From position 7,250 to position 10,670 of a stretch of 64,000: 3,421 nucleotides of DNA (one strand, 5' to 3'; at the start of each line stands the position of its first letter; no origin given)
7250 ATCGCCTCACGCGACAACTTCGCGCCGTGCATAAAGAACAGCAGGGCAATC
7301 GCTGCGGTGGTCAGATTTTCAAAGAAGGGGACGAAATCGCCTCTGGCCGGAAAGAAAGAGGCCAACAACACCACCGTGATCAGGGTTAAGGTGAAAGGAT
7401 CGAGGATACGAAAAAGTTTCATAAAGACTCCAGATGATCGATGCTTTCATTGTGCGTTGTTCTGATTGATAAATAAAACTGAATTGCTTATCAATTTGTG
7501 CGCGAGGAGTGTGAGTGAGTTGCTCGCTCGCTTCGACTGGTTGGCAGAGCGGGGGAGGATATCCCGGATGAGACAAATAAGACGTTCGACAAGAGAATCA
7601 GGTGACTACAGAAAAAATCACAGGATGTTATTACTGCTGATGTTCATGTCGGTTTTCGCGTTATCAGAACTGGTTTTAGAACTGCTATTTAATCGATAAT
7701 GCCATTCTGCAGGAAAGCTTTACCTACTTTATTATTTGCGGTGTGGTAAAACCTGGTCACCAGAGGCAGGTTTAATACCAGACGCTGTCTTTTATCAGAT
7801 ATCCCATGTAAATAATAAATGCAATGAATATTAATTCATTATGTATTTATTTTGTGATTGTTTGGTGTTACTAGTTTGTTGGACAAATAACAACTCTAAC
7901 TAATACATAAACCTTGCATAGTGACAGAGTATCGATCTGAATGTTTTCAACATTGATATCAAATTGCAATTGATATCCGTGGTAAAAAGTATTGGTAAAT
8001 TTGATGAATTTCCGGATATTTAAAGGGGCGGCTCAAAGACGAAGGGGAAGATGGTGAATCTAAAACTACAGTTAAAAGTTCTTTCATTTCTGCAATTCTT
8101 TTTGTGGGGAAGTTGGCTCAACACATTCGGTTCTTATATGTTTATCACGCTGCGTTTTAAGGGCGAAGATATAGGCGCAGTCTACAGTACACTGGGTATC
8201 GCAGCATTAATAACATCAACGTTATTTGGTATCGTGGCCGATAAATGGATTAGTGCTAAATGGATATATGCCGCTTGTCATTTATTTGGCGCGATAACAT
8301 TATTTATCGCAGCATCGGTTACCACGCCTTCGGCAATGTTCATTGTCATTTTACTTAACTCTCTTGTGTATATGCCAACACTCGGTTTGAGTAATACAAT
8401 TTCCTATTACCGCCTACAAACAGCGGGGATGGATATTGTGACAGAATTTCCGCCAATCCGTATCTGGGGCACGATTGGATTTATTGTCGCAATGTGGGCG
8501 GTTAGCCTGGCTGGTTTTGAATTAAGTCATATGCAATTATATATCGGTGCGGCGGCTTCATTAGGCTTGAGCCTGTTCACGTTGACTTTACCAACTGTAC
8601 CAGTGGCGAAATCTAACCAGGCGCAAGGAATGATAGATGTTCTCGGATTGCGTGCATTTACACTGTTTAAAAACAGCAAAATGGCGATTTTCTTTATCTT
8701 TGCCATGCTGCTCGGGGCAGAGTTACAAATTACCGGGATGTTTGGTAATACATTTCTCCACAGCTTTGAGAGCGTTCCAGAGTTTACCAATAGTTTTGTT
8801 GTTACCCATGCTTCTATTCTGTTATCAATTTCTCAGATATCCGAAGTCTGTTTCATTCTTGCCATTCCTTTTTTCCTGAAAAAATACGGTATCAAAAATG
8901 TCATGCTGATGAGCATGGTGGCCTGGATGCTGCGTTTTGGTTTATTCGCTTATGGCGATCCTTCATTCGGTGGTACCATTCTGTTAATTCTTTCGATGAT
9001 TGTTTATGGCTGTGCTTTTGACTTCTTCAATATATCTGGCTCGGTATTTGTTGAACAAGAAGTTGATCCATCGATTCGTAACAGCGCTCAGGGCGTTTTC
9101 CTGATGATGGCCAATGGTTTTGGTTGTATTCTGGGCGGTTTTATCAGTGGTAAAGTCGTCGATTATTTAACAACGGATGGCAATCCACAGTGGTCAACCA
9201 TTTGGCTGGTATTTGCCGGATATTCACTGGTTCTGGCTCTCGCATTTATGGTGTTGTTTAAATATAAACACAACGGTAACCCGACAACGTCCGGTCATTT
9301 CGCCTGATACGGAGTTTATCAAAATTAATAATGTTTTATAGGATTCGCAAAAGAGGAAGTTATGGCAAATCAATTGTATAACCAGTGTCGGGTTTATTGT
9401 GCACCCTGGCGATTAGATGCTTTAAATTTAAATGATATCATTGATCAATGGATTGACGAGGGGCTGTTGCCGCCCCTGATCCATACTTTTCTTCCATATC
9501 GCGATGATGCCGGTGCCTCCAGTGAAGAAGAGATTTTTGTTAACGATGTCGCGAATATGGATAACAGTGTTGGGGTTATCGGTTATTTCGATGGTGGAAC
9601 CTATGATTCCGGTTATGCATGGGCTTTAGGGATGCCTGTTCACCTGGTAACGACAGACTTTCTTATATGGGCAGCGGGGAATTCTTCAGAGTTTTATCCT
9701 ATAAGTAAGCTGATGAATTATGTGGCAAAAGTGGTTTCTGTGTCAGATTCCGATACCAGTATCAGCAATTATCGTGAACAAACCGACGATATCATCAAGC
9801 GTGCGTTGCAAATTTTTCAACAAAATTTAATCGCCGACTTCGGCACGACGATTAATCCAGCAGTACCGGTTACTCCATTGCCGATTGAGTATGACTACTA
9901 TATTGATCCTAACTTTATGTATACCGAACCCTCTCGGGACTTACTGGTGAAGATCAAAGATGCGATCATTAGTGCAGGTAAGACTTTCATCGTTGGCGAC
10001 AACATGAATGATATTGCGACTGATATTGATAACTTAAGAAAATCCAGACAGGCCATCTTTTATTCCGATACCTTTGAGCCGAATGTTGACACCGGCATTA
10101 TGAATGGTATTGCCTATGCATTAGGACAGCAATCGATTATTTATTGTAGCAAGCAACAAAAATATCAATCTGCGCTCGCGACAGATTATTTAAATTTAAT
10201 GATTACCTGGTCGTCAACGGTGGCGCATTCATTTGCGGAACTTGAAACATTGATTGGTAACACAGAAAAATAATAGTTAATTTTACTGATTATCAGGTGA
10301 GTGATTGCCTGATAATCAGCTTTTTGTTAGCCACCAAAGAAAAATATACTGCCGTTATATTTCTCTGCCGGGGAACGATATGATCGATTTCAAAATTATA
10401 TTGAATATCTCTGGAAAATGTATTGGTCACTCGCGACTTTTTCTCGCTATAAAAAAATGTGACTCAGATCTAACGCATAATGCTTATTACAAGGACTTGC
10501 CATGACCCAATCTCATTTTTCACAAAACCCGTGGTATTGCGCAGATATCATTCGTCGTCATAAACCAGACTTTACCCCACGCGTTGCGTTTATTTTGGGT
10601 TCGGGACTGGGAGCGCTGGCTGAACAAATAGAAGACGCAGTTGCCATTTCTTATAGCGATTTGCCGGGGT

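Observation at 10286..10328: Unusually perfect 12-bp inverted repeat terminates the accessory pair just upstream of xapA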

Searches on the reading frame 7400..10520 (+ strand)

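Call 43: search_solved_structures(query=L002:6594-7520:+, max_evalue=1, show_alignments=2)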
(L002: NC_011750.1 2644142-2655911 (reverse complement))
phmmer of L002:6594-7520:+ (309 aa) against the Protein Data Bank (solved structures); distinct sequences matched with E-value up to 1: 6.
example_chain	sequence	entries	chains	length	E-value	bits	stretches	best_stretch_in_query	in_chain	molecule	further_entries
7m5h_A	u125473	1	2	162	0.00066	22.4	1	48-118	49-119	Nucleoside 2-deoxyribosyltransferase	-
7o62_A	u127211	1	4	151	0.03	16.9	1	54-97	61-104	Chains: A,B,C,D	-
6evs_A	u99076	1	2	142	0.096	15.3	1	58-103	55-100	N-deoxyribosyltransferase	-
21zd_A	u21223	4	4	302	0.15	14.6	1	138-251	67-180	Ferric anguibactin-binding protein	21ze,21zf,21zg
4gos_A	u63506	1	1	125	0.43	13.1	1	21-64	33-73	V-set domain-containing T-cell activation inhibitor 1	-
1s2d_A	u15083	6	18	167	0.83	12.2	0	57-102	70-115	Nucleoside 2-deoxyribosyltransferase | purine trans deoxyribosylase | Nucleoside deoxyribosyltransferase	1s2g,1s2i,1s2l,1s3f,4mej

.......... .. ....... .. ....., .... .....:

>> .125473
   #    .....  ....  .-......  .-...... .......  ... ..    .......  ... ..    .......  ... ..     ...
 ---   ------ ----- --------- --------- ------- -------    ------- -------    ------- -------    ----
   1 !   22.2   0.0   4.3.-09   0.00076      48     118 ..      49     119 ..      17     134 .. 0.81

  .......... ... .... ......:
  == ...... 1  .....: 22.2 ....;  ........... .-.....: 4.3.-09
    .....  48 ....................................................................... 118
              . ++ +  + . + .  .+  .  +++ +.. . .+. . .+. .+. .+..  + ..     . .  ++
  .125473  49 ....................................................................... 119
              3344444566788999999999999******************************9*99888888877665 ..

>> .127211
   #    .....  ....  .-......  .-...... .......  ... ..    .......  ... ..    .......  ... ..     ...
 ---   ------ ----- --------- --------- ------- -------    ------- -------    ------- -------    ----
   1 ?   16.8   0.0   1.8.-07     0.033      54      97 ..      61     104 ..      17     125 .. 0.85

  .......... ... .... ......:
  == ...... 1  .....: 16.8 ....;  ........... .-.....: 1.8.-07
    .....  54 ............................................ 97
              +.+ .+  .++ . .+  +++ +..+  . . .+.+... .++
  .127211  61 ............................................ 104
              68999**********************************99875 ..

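Call 48: search_dna_similar(query=L002:6594-7520:+, collection=plasmids, mode=protein, max_rows=10)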
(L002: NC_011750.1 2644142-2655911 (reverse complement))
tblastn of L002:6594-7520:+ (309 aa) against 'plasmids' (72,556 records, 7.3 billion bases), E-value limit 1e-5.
No match.
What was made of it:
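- Tried and rejected: tblastn of the NDT-like protein against plasmids gave no match (call 48).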

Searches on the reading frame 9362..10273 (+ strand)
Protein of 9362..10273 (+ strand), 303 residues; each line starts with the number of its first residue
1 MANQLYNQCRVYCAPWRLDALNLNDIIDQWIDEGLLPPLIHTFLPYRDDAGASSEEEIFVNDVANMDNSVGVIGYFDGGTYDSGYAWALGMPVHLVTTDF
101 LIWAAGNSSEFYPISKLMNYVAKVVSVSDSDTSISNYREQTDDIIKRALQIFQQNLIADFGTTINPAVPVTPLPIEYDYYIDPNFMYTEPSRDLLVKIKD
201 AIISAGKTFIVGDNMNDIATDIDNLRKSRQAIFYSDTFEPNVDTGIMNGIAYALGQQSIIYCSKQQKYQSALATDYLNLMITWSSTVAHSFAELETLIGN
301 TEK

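Call 6: search_protein_families(library=pfam, proteins=[window:9362-10273:+])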
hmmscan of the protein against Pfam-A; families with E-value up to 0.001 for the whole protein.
window:9362-10273:+ (303 aa): 1 family
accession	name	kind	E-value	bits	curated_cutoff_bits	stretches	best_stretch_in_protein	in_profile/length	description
PF05014.21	Nuc_deoxyrib_tr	-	1.7e-08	35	28.8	0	41-99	30-99/117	Nucleoside 2-deoxyribosyltransferase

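Call 16: find_homologous_proteins(query=window:9362-10270:+)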
Query window:9362-10270:+ (303 aa): 26 proteins with E <= 0.001 among 664 candidates.
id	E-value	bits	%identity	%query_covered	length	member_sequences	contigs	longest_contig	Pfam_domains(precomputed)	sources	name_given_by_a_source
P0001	3.9e-201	685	100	100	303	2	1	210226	PF05014.22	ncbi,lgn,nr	ncbi:TPA: nucleoside 2-deoxyribosyltransferase [Escherichia coli]|nr:nucleoside 2-deoxyribosyltransf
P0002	2.2e-195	666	97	100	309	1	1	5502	PF05014.22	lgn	-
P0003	1.4e-194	663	97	100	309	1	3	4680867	PF05014.22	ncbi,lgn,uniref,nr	ncbi:TPA: nucleoside 2-deoxyribosyltransferase [Escherichia coli]|uniref:nucleoside 2-deoxyribosyltr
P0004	2.7e-193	659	97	100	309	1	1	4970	PF05014.22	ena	-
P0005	9.7e-192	654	95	100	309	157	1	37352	PF05014.22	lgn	-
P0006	1.1e-185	634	92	100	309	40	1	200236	PF05014.22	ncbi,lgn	-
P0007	6.0e-184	628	91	100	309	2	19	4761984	PF05014.22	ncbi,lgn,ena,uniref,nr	ncbi:nucleoside 2-deoxyribosyltransferase [Escherichia albertii]|uniref:nucleoside 2-deoxyribosyltra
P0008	1.1e-183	627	91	100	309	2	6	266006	PF05014.22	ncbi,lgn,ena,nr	ncbi:nucleoside 2-deoxyribosyltransferase [Escherichia albertii]|nr:nucleoside 2-deoxyribosyltransfe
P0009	1.4e-183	627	91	100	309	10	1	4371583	PF05014.22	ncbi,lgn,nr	ncbi:nucleoside 2-deoxyribosyltransferase [Escherichia coli]|nr:nucleoside 2-deoxyribosyltransferase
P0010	1.7e-183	627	91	100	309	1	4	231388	PF05014.22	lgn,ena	-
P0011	1.2e-171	588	85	99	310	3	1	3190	PF05014.22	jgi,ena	-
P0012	1.2e-163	562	81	98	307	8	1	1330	PF05014.22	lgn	-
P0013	2.8e-162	557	80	98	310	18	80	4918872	PF05014.22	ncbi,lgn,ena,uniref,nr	ncbi:nucleoside 2-deoxyribosyltransferase [Citrobacter sp. FDAARGOS_156]|uniref:Nucleoside 2-deoxyri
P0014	7.8e-162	556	80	98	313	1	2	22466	PF05014.22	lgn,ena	-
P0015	3.1e-149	514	93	82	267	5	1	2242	PF05014.22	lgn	-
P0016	3.7e-138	478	89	77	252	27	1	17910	PF05014.22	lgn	-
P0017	6.7e-137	474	88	77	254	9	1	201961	PF05014.22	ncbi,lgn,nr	ncbi:nucleoside 2-deoxyribosyltransferase [Escherichia albertii]|nr:nucleoside 2-deoxyribosyltransfe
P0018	8.2e-136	470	96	73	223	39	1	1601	PF05014.22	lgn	-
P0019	3.9e-91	324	88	55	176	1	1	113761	PF05014.22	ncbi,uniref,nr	ncbi:nucleoside 2-deoxyribosyltransferase [Escherichia sp. E2593]|uniref:nucleoside 2-deoxyribosyltr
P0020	5.1e-83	297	50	98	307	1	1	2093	PF05014.22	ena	-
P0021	2.0e-80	288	50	98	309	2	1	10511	PF05014.22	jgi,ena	-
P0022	1.2e-76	276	45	98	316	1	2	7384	PF05014.22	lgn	-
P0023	4.4e-75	271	46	98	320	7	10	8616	PF05014.22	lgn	-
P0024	3.2e-74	268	45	97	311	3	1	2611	PF05014.22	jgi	jgi:nucleoside 2-deoxyribosyltransferase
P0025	2.1e-68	249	43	98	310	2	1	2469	PF05014.22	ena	-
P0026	2.5e-67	245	43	98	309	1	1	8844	PF05014.22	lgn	-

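Call 18: find_related_loci(query=A2, collection=genome_contigs, flank=5000)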
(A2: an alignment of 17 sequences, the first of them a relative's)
Query A2 (303 aa) in genome_contigs; peptide patterns used: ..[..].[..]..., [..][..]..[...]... (x = any residue, [..] = any of these).
431 stretches matched a pattern; 7 encode a relative of the query (tblastn E <= 1e-3); 7 distinct loci.
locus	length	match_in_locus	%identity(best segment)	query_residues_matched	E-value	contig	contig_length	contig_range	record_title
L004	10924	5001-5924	91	1-302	0e+0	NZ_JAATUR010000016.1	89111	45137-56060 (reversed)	Escherichia coli strain SCPM-O-B-8794 16length=89111, whole genome shotgun sequence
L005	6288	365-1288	91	1-302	0e+0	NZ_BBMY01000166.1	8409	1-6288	Escherichia albertii NBRC 107761 = DSM 17582 strain NBRC 107761, whole genome shotgun sequence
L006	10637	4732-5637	53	4-298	1e-105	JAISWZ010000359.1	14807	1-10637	MAG: Clostridiales bacterium isolate Nc350_bin154 k119_381461, whole genome shotgun sequence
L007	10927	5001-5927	44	1-299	4e-78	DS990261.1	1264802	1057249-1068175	Clostridiales bacterium 1_7_47_FAA supercont2.2 genomic scaffold, whole genome shotgun sequence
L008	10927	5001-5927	43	1-299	5e-77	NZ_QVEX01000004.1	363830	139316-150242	Enterocloster aldenensis strain AF19-9LB AF19-9LB.Scaf4, whole genome shotgun sequence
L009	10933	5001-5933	41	1-298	4e-75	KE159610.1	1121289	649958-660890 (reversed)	Lachnospiraceae bacterium M18-1 genomic scaffold acPFy-supercont1.3, whole genome shotgun sequence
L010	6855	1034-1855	36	4-264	3e-51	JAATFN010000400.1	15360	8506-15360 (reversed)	MAG: Betaproteobacteria bacterium isolate bin_227 k141_8618584, whole genome shotgun sequence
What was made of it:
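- Tried and rejected: The Clostridiales and betaproteobacterial ones (36-53% identity) were not used for the hairpin comparison (call 18).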

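Call 19: find_encoding_contigs(protein=P0013, flank=5000, max_places=4)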
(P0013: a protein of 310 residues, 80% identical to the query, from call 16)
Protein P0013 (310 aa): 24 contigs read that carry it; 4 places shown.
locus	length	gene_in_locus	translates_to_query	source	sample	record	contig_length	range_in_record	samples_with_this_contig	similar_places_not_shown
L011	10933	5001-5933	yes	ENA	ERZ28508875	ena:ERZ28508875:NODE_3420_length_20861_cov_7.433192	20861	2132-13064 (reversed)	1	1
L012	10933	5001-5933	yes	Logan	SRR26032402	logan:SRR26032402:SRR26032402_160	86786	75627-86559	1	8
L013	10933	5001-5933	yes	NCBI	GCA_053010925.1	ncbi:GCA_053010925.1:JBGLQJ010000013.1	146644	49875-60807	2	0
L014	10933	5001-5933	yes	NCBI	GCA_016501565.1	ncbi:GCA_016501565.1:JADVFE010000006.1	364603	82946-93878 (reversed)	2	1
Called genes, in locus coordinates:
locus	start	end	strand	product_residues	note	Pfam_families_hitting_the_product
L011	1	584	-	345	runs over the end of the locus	PF13531:SBP_bac_11, PF01547:SBP_bac_1, PF13416:SBP_bac_8, PF13343:SBP_bac_6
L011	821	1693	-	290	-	PF00126:HTH_1, PF03466:LysR_substrate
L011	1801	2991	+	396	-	PF06779:MFS_4, PF07690:MFS_1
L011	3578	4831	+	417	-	PF03825:Nuc_H_symport, PF12832:MFS_1_like, PF07690:MFS_1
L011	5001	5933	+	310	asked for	PF05014:Nuc_deoxyrib_tr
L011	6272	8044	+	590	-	PF07969:Amidohydro_3 (faint), PF01979:Amidohydro_1, PF13382:Adenine_deam_C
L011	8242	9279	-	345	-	PF00753:Lactamase_B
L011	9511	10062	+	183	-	PF00258:Flavodoxin_1, PF12724:Flavodoxin_5, PF02525:Flavodoxin_2, PF03358:FMN_red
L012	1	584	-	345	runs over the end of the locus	PF13531:SBP_bac_11, PF01547:SBP_bac_1, PF13416:SBP_bac_8, PF13343:SBP_bac_6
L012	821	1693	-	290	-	PF00126:HTH_1, PF03466:LysR_substrate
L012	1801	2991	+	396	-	PF06779:MFS_4, PF07690:MFS_1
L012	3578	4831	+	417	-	PF03825:Nuc_H_symport, PF12832:MFS_1_like, PF07690:MFS_1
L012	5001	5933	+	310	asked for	PF05014:Nuc_deoxyrib_tr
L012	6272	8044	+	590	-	PF07969:Amidohydro_3 (faint), PF01979:Amidohydro_1, PF13382:Adenine_deam_C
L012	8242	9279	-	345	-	PF00753:Lactamase_B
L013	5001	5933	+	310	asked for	PF05014:Nuc_deoxyrib_tr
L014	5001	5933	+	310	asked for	PF05014:Nuc_deoxyrib_tr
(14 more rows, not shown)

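Call 20: find_encoding_contigs(protein=P0014, flank=5000, max_places=3)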
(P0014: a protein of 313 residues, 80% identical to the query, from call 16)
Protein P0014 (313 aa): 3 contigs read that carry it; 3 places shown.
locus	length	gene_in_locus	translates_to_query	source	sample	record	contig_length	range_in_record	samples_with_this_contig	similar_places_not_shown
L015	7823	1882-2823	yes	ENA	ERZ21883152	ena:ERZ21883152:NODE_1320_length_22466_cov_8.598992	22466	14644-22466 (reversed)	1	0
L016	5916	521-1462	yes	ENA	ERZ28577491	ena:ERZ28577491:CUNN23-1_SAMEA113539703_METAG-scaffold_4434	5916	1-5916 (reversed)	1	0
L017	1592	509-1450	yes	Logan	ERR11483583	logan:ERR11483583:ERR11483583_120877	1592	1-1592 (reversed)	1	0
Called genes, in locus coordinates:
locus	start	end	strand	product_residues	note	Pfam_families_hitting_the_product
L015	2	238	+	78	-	?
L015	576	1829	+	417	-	PF03825:Nuc_H_symport, PF12832:MFS_1_like, PF07690:MFS_1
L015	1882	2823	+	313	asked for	PF05014:Nuc_deoxyrib_tr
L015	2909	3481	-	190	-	PF08207:EFP_N, PF01132:EFP, PF09285:Elong-fact-P_C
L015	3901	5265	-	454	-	PF25919:BSH_CusB (faint), PF25984:BSH_YknX (weak), PF25994:HH_AprE, PF26002:Beta-barrel_AprE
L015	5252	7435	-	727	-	PF03412:Peptidase_C39, PF00664:ABC_membrane, PF00005:ABC_tran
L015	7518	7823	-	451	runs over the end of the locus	PF02321:OEP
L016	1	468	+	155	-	?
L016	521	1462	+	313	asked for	PF05014:Nuc_deoxyrib_tr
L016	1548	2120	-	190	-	PF08207:EFP_N, PF01132:EFP, PF09285:Elong-fact-P_C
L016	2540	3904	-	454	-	PF25919:BSH_CusB (faint), PF25984:BSH_YknX (weak), PF25994:HH_AprE, PF26002:Beta-barrel_AprE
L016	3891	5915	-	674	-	?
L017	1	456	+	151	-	?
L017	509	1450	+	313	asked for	PF05014:Nuc_deoxyrib_tr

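Call 21: find_encoding_contigs(protein=P0011, flank=5000, max_places=3)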
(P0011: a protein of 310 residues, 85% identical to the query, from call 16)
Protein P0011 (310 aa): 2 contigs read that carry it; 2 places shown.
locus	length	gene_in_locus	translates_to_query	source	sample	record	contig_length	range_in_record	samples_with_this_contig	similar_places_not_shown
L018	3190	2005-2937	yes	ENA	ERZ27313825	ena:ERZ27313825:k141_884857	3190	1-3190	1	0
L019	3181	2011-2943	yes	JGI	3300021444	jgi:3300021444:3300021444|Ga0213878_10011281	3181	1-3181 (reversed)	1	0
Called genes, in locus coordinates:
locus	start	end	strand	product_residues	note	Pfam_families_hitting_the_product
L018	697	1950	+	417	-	PF03825:Nuc_H_symport, PF12832:MFS_1_like, PF07690:MFS_1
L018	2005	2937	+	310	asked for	PF05014:Nuc_deoxyrib_tr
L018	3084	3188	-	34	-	?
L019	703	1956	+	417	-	PF03825:Nuc_H_symport, PF12832:MFS_1_like, PF07690:MFS_1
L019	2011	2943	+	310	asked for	PF05014:Nuc_deoxyrib_tr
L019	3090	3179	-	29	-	?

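Call 23: find_encoding_contigs(protein=P0012, flank=3000, max_places=3)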
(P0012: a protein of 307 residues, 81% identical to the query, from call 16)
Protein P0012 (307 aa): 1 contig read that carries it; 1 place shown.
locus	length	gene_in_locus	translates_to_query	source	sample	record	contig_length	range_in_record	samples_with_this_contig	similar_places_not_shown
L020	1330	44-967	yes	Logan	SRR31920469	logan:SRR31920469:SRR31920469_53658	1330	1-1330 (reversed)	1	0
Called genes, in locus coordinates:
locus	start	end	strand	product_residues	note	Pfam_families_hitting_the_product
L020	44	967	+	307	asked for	PF05014:Nuc_deoxyrib_tr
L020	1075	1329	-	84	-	?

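Call 24: find_encoding_contigs(protein=P0006, flank=5000, max_places=3)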
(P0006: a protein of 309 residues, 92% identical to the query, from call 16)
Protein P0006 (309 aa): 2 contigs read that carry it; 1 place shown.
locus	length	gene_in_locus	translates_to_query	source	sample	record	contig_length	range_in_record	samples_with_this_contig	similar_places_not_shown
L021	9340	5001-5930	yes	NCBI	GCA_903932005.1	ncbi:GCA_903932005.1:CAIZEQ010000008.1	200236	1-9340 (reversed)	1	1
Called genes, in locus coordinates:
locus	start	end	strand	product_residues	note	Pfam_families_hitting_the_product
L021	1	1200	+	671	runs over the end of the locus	PF22745:Nlig-Ia, PF01653:DNA_ligase_aden, PF03120:OB_DNA_ligase, PF03119:DNA_ligase_ZBD, PF14520:HHH_5 (weak), PF12826:HHH_2, PF14520:HHH_5 (weak), PF00533:BRCT, +2 more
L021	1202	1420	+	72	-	PF12843:QSregVF_b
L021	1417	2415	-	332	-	PF13593:SBF_like, PF01758:SBF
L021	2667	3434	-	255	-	PF03502:Channel_Tsx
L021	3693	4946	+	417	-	PF03825:Nuc_H_symport, PF12832:MFS_1_like, PF07690:MFS_1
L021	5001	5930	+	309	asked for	PF05014:Nuc_deoxyrib_tr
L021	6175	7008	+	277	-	PF01048:PNP_UDP_1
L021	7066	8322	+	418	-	PF01306:LacY_symp, PF03825:Nuc_H_symport, PF12832:MFS_1_like, PF07690:MFS_1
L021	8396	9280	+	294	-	PF00126:HTH_1, PF03466:LysR_substrate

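Call 25: find_encoding_contigs(protein=P0009, flank=5000, max_places=3)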
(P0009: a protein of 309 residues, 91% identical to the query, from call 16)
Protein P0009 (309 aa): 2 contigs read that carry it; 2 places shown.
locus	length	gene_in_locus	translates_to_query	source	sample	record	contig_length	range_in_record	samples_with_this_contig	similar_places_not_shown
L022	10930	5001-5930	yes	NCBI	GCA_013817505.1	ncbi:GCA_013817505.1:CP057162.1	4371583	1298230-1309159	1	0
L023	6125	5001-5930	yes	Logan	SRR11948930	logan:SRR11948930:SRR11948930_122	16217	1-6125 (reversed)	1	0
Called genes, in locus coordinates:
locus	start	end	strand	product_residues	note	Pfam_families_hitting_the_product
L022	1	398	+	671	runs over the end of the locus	PF22745:Nlig-Ia, PF01653:DNA_ligase_aden, PF03120:OB_DNA_ligase, PF03119:DNA_ligase_ZBD, PF14520:HHH_5 (weak), PF12826:HHH_2, PF14520:HHH_5 (weak), PF00533:BRCT, +2 more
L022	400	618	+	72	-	PF12843:QSregVF_b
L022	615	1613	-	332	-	PF13593:SBF_like, PF01758:SBF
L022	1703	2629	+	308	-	PF00126:HTH_1, PF03466:LysR_substrate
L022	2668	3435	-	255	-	PF03502:Channel_Tsx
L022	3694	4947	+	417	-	PF03825:Nuc_H_symport, PF12832:MFS_1_like, PF07690:MFS_1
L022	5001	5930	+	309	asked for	PF05014:Nuc_deoxyrib_tr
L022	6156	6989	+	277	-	PF01048:PNP_UDP_1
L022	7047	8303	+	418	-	PF01306:LacY_symp, PF03825:Nuc_H_symport, PF12832:MFS_1_like, PF07690:MFS_1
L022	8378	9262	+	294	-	PF00126:HTH_1, PF03466:LysR_substrate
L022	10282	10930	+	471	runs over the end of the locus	PF00749:tRNA-synt_1c, PF19269:Anticodon_2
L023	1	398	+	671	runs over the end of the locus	PF22745:Nlig-Ia, PF01653:DNA_ligase_aden, PF03120:OB_DNA_ligase, PF03119:DNA_ligase_ZBD, PF14520:HHH_5 (weak), PF12826:HHH_2, PF14520:HHH_5 (weak), PF00533:BRCT, +2 more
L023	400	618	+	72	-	PF12843:QSregVF_b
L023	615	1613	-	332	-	PF13593:SBF_like, PF01758:SBF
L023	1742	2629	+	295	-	PF00126:HTH_1, PF03466:LysR_substrate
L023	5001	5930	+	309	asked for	PF05014:Nuc_deoxyrib_tr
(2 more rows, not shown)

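Call 26: find_encoding_contigs(protein=P0007, flank=5000, max_places=6)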
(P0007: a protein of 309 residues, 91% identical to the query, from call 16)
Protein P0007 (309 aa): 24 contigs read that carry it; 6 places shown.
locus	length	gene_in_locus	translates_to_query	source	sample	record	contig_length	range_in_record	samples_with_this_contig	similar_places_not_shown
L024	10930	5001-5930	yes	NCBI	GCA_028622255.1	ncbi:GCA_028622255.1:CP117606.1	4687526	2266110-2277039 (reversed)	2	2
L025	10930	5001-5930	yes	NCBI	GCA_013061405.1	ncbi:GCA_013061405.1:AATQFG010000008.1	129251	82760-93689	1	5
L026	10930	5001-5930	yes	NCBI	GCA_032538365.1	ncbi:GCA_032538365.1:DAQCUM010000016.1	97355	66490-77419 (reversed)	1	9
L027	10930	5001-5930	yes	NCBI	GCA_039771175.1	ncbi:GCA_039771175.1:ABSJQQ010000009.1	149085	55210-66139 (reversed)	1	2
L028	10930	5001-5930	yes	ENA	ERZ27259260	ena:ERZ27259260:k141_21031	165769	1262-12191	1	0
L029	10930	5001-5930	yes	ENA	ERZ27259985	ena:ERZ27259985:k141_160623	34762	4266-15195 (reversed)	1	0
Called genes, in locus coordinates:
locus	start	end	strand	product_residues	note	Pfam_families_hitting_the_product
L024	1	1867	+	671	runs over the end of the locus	PF22745:Nlig-Ia, PF01653:DNA_ligase_aden, PF03120:OB_DNA_ligase, PF03119:DNA_ligase_ZBD, PF14520:HHH_5 (weak), PF12826:HHH_2, PF14520:HHH_5 (weak), PF00533:BRCT, +2 more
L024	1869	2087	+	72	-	PF12843:QSregVF_b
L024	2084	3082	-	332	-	PF13593:SBF_like, PF01758:SBF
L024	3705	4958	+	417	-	PF03825:Nuc_H_symport, PF12832:MFS_1_like, PF07690:MFS_1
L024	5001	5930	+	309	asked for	PF05014:Nuc_deoxyrib_tr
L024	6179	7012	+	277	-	PF01048:PNP_UDP_1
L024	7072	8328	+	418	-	PF01306:LacY_symp, PF03825:Nuc_H_symport, PF12832:MFS_1_like, PF07690:MFS_1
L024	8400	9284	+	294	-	PF00126:HTH_1, PF03466:LysR_substrate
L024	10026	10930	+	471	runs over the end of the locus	PF00749:tRNA-synt_1c, PF19269:Anticodon_2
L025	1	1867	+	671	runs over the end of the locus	PF22745:Nlig-Ia, PF01653:DNA_ligase_aden, PF03120:OB_DNA_ligase, PF03119:DNA_ligase_ZBD, PF14520:HHH_5 (weak), PF12826:HHH_2, PF14520:HHH_5 (weak), PF00533:BRCT, +2 more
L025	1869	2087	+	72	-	PF12843:QSregVF_b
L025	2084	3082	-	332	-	PF13593:SBF_like, PF01758:SBF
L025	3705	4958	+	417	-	PF03825:Nuc_H_symport, PF12832:MFS_1_like, PF07690:MFS_1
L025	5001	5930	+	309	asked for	PF05014:Nuc_deoxyrib_tr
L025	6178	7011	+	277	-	PF01048:PNP_UDP_1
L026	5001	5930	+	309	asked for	PF05014:Nuc_deoxyrib_tr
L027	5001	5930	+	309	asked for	PF05014:Nuc_deoxyrib_tr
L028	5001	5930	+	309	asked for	PF05014:Nuc_deoxyrib_tr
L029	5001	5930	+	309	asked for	PF05014:Nuc_deoxyrib_tr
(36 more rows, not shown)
